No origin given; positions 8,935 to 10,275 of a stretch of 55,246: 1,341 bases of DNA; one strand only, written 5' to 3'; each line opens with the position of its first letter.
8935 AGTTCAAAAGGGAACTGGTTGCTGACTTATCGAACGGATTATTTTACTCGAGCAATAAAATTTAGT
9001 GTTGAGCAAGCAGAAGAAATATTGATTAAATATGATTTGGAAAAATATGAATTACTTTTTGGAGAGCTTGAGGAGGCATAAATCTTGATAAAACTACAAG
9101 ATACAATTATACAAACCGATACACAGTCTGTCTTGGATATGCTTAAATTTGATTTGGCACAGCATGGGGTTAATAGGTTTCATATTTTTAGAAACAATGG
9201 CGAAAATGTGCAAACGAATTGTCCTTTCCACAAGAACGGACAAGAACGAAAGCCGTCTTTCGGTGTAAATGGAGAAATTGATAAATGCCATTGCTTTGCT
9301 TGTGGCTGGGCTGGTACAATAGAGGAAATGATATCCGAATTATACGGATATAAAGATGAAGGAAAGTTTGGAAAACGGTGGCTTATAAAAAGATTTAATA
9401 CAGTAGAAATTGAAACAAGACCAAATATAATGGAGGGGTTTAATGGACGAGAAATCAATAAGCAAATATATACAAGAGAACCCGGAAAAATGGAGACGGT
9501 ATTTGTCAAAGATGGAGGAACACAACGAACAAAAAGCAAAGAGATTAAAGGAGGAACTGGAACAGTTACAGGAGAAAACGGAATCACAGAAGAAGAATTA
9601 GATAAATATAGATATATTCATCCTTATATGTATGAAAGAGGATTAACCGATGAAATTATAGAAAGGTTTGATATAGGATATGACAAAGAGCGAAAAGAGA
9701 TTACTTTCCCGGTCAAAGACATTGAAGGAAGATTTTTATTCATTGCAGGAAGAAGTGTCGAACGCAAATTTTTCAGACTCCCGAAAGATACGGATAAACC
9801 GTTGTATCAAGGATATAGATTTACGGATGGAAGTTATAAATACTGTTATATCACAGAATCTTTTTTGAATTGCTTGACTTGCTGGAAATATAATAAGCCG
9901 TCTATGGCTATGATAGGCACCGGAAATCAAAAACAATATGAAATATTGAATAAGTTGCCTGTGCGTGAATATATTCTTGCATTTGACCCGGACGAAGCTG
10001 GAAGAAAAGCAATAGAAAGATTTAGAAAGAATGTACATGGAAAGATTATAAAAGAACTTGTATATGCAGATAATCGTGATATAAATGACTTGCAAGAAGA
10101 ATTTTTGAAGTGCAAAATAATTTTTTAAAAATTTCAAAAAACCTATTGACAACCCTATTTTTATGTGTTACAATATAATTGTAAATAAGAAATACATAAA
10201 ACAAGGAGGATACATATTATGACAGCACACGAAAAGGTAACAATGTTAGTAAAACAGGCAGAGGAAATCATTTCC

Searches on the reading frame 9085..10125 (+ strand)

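Call 80: search_protein_families(library=phrogs, max_evalue=0.001, proteins=[window:9085-10125:+])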
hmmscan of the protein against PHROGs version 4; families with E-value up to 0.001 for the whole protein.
window:9085-10125:+ (347 aa): 6 families
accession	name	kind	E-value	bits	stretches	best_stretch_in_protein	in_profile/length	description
phrog_47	-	DNA, RNA and nucleotide metabolism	1.7e-35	123.9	1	36-343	45-328/947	DNA primase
phrog_6444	-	DNA, RNA and nucleotide metabolism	1.2e-18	68.2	2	36-85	30-76/577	DNA primase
phrog_239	-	DNA, RNA and nucleotide metabolism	7.3e-13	49.3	1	42-335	41-294/801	DNA primase/helicase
phrog_18097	-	DNA, RNA and nucleotide metabolism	6.8e-07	30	1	27-84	18-72/199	DNA primase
phrog_11992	-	unknown function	1.5e-06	29.5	1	40-92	26-73/177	-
phrog_360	-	DNA, RNA and nucleotide metabolism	5.3e-05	24.3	1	38-98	26-71/133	DNA primase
